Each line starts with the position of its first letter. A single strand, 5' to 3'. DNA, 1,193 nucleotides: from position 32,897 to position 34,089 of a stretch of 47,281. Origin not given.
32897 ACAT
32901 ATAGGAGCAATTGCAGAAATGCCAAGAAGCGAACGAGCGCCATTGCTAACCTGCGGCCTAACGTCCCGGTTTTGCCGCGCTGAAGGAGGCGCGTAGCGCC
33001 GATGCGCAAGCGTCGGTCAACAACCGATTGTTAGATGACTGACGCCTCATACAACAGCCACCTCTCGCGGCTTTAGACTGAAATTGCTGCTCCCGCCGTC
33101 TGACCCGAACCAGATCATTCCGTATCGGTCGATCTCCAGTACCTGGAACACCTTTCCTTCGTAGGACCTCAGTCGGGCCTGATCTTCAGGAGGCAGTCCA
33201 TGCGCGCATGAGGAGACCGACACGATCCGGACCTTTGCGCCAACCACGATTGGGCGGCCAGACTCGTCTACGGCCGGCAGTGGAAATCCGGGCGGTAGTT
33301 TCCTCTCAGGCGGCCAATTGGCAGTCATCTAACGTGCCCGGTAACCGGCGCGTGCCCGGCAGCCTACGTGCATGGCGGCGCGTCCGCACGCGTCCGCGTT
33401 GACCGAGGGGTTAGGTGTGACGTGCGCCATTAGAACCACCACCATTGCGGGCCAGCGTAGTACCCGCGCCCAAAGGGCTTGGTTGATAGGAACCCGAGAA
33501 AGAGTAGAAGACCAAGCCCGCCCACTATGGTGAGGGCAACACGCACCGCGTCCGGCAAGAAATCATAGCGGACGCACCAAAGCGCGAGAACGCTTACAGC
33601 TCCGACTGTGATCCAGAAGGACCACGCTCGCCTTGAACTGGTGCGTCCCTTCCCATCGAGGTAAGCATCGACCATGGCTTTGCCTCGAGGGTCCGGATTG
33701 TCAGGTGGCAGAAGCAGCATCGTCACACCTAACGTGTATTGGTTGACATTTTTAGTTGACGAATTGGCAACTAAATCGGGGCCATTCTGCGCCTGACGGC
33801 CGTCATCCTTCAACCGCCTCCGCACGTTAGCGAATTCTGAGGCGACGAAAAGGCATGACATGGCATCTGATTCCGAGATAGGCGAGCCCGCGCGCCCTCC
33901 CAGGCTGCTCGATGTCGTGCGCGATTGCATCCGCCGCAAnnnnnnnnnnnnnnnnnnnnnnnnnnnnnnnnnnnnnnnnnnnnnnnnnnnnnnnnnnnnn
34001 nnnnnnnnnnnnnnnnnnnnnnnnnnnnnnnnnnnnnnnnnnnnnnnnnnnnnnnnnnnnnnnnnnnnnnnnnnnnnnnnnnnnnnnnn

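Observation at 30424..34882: Complete sedentary chromosomal integron with an intact integrase and seven cassettes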

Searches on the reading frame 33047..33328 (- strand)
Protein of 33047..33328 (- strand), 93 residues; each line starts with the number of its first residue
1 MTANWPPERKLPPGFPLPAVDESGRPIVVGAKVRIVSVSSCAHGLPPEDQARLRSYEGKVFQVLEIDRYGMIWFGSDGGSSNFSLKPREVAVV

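Call 4: search_protein_families(library=pfam, proteins=[window:33047-33328:-], max_evalue=0.01)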
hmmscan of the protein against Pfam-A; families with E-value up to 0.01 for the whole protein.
window:33047-33328:- (93 aa): 0 families

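Call 6: search_protein_families(library=ncbifam, proteins=[window:33047-33328:-], max_evalue=0.01)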
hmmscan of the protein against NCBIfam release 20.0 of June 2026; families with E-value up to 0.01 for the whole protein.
window:33047-33328:- (93 aa): 0 families

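Call 38: search_protein_families(library=padloc, proteins=[window:33047-33328:-], max_evalue=0.01)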
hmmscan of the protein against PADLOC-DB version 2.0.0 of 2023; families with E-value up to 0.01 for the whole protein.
window:33047-33328:- (93 aa): 0 families

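Call 66: search_protein_families(library=pfam, proteins=[window:33047-33328:-], max_evalue=5)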
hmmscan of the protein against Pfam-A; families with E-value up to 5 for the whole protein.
window:33047-33328:- (93 aa): 1 family
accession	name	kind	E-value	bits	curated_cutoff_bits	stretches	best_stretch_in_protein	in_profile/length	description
PF07494.17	Reg_prop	-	0.17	12.6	20.4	1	60-78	6-24/24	Two component regulator propeller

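Call 67: search_protein_families(library=phrogs, proteins=[window:33047-33328:-], max_evalue=0.01)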
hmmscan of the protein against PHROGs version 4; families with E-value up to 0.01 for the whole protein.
window:33047-33328:- (93 aa): 0 families

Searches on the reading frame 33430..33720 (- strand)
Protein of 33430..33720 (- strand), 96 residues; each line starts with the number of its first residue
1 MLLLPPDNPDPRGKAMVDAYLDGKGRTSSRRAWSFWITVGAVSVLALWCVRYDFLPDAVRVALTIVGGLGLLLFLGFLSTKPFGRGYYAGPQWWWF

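Call 6: search_protein_families(library=ncbifam, proteins=[window:33430-33720:-], max_evalue=0.01)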
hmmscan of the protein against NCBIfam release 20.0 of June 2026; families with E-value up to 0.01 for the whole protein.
window:33430-33720:- (96 aa): 0 families

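Call 37: list_cluster_members(proteins=[window:33430-33720:-, window:33047-33328:-, window:32521-32943:-, window:31957-32403:-, window:31550-31864:-, window:31012-31362:-, window:30761-30922:-, window:30424-30735:-, window:33860-34882:+])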
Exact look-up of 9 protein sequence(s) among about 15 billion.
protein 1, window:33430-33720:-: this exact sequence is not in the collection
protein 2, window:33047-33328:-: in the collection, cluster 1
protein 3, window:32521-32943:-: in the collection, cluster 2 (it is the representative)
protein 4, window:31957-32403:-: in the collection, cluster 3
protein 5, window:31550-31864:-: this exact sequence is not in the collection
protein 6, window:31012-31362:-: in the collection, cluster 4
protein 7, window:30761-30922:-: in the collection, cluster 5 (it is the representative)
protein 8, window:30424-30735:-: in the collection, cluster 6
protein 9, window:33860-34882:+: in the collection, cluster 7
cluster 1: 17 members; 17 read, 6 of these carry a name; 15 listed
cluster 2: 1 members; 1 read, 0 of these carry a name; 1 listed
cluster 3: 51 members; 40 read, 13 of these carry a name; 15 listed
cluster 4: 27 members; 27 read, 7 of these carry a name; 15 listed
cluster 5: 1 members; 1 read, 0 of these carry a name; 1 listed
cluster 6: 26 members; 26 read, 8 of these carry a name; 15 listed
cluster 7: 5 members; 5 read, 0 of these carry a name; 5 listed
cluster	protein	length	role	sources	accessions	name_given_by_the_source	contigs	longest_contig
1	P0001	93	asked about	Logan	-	-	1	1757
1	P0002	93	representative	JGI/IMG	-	hypothetical protein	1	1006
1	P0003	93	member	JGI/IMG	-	hypothetical protein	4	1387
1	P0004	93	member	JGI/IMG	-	hypothetical protein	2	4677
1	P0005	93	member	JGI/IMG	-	hypothetical protein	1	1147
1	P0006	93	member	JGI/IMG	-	hypothetical protein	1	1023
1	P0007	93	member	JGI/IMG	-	hypothetical protein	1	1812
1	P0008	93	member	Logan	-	-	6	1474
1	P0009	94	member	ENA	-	-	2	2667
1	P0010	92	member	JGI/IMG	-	-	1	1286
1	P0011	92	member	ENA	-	-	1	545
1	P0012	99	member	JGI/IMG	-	-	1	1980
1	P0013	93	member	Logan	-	-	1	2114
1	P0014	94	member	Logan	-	-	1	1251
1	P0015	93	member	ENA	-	-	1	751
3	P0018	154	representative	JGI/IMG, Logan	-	glyoxylase I family protein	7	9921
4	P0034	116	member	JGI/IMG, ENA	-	hypothetical protein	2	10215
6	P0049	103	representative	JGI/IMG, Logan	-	hypothetical protein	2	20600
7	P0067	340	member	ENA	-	-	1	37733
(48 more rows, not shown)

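Call 38: search_protein_families(library=padloc, proteins=[window:33430-33720:-], max_evalue=0.01)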
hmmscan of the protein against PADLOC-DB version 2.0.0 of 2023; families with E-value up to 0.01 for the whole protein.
window:33430-33720:- (96 aa): 1 family
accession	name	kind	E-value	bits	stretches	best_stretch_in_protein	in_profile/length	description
PDLC00730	Effector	-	0.00045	17.5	1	32-75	175-220/299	TIR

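Call 39: find_encoding_contigs(protein=P0067, flank=10000, max_places=4)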
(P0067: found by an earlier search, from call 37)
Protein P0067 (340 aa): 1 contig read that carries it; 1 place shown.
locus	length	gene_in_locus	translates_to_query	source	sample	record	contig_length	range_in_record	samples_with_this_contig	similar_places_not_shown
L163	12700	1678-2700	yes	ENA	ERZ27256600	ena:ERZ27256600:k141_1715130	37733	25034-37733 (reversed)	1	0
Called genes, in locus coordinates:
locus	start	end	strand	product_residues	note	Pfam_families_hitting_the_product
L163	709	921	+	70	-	-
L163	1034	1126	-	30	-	-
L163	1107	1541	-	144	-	PF10020:DUF2262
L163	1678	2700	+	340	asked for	PF02899:Phage_int_SAM_1 (faint), PF13495:Phage_int_SAM_4, PF00589:Phage_integrase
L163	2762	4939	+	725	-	PF10543:ORF6N, PF01019:G_glu_transpept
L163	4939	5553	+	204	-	PF02798:GST_N, PF13417:GST_N_3, PF13409:GST_N_2, PF00043:GST_C (weak)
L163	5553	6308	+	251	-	PF00106:adh_short, PF01370:Epimerase (weak), PF08659:KR (weak), PF13561:adh_short_C2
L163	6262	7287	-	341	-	PF10023:Aminopep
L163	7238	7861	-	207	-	PF12697:Abhydrolase_6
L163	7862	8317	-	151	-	PF03061:4HBT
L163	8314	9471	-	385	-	PF07690:MFS_1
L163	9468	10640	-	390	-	PF13433:Peripla_BP_5, PF13458:Peripla_BP_6, PF01094:ANF_receptor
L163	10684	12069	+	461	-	PF01565:FAD_binding_4, PF02913:FAD-oxidase_C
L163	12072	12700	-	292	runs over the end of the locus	PF00027:cNMP_binding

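Call 51: find_encoding_contigs(protein=P0049, flank=5000, max_places=3)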
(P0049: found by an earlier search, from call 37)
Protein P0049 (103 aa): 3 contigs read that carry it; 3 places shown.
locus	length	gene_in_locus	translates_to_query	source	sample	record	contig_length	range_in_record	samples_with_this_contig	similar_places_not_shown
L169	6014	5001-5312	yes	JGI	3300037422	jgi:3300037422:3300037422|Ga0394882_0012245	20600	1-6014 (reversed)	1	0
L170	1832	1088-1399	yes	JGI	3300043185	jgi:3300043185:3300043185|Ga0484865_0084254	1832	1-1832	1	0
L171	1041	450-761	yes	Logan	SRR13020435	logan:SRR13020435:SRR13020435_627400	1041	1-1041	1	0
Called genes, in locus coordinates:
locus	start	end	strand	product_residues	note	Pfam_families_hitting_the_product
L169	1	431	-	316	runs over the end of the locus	PF01370:Epimerase, PF04321:RmlD_sub_bind (weak), PF16363:GDP_Man_Dehyd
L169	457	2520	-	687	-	PF00069:Pkinase, PF07714:PK_Tyr_Ser-Thr, PF03109:ABC1 (weak)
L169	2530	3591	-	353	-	PF00180:Iso_dh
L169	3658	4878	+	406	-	PF01593:Amino_oxidase, PF12831:FAD_oxidored (weak), PF13450:NAD_binding_8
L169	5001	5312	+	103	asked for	PF08803:ydhR (weak)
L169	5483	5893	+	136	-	PF04828:GFA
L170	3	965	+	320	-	?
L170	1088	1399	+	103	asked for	PF08803:ydhR (weak)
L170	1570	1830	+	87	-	?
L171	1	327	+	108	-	?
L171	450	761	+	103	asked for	PF08803:ydhR (weak)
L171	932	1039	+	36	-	?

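Call 52: find_encoding_contigs(protein=P0034, flank=5000, max_places=3)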
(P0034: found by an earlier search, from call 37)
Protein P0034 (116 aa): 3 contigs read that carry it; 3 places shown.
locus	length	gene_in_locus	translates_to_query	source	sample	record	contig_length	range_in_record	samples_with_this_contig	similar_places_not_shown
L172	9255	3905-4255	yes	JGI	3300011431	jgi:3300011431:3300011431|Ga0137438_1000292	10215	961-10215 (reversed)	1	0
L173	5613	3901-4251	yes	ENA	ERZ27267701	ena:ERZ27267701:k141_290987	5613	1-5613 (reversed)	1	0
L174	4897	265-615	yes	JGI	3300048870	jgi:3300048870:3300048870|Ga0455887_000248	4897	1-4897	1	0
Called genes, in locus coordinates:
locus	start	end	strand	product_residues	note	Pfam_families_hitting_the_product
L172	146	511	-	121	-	-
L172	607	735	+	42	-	-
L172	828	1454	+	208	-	PF06080:DUF938, PF13649:Methyltransf_25 (weak)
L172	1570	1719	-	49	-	-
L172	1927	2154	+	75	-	-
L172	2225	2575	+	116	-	-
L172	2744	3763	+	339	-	PF13379:NMT1_2, PF09084:NMT1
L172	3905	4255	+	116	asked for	-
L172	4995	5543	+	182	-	PF07366:SnoaL (weak), PF12680:SnoaL_2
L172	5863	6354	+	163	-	-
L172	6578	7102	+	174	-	-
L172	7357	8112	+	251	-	-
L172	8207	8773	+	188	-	PF13527:Acetyltransf_9 (weak), PF00583:Acetyltransf_1, PF13508:Acetyltransf_7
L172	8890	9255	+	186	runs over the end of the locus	PF03162:Y_phosphatase2, PF22741:PTP-NADK, PF22784:PTP-SAK (weak), PF22785:Tc-R-P, PF00782:DSPc (faint), PF13350:Y_phosphatase3 (faint)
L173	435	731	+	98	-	PF12844:HTH_19 (faint), PF13560:HTH_31, PF01381:HTH_3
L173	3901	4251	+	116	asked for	-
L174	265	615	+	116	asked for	-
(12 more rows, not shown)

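Call 53: find_encoding_contigs(protein=P0018, flank=5000, max_places=4)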
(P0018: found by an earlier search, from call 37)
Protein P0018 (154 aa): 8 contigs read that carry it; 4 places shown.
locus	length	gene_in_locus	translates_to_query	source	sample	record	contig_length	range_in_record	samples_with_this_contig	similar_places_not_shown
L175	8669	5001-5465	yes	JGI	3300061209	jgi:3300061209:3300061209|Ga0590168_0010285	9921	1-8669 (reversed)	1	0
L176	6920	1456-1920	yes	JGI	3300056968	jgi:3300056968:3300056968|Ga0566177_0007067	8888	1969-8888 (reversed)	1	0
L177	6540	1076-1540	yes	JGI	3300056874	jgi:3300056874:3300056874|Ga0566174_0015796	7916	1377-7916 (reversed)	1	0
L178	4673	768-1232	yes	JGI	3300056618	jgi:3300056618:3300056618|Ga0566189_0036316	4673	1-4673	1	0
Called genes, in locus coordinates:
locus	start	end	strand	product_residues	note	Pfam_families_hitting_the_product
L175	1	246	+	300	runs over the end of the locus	PF01507:PAPS_reduct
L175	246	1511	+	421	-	PF00009:GTP_EFTU, PF01926:MMR_HSR1 (faint), PF03144:GTP_EFTU_D2 (faint), PF22594:GTP-eEF1A_C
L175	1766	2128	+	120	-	-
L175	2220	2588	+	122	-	-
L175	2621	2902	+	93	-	-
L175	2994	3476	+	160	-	-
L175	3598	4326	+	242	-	-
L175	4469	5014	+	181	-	PF10881:DUF2726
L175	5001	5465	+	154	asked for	PF00903:Glyoxalase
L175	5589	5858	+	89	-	PF04365:BrnT_toxin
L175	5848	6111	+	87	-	-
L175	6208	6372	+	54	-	PF07927:HicA_toxin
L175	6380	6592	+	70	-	PF15919:HicB_lk_antitox, PF15970:HicB-like_2 (weak), PF21748:UPF0150 (weak)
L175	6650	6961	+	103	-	PF27542:ArfC (weak)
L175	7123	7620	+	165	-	PF11695:DUF3291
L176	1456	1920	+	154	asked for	PF00903:Glyoxalase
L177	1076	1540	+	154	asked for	PF00903:Glyoxalase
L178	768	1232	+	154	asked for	PF00903:Glyoxalase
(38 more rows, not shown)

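Call 54: find_encoding_contigs(protein=P0004, flank=5000, max_places=3)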
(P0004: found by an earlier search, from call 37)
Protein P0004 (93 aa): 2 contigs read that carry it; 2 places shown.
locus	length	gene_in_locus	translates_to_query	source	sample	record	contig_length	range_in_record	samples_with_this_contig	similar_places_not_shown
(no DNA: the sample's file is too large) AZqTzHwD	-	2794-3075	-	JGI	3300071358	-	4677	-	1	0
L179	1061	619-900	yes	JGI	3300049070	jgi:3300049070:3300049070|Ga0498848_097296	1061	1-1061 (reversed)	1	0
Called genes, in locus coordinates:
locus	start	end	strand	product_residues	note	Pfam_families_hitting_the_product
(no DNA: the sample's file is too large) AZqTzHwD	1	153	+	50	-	?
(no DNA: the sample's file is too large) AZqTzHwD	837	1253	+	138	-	-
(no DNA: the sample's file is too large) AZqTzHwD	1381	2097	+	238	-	PF05988:DUF899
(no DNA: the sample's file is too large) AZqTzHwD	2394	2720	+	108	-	PF13560:HTH_31, PF12844:HTH_19 (weak), PF01381:HTH_3, PF13413:HTH_25 (weak), PF13443:HTH_26 (weak)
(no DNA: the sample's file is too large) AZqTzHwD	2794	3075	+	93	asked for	-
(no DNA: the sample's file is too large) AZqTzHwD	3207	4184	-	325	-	PF03401:TctC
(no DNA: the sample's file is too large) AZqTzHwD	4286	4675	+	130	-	?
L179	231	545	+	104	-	PF13560:HTH_31, PF12844:HTH_19 (weak), PF01381:HTH_3, PF13413:HTH_25 (weak), PF13443:HTH_26 (weak)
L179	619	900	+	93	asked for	-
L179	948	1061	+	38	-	?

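Call 66: search_protein_families(library=pfam, proteins=[window:33430-33720:-], max_evalue=5)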
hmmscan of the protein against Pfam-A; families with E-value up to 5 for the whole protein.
window:33430-33720:- (96 aa): 1 family
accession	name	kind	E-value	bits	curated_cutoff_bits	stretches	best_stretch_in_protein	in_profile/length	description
PF25612.1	DUF7940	-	0.0022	19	27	1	29-75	9-53/63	Family of unknown function (DUF7940)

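Call 67: search_protein_families(library=phrogs, proteins=[window:33430-33720:-], max_evalue=0.01)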
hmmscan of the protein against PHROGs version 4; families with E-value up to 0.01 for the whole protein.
window:33430-33720:- (96 aa): 0 families

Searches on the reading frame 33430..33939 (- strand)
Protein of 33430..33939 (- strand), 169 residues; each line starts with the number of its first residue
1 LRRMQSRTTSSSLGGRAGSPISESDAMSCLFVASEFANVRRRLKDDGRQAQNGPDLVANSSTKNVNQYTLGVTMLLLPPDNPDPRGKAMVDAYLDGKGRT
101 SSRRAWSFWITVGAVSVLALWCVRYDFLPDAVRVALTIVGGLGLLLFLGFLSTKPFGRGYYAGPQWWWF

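Call 4: search_protein_families(library=pfam, proteins=[window:33430-33939:-], max_evalue=0.01)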
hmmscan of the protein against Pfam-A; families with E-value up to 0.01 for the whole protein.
window:33430-33939:- (169 aa): 1 family
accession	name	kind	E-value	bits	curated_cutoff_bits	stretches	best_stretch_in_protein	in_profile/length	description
PF25612.1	DUF7940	-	0.0073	17.3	27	0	102-148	9-53/63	Family of unknown function (DUF7940)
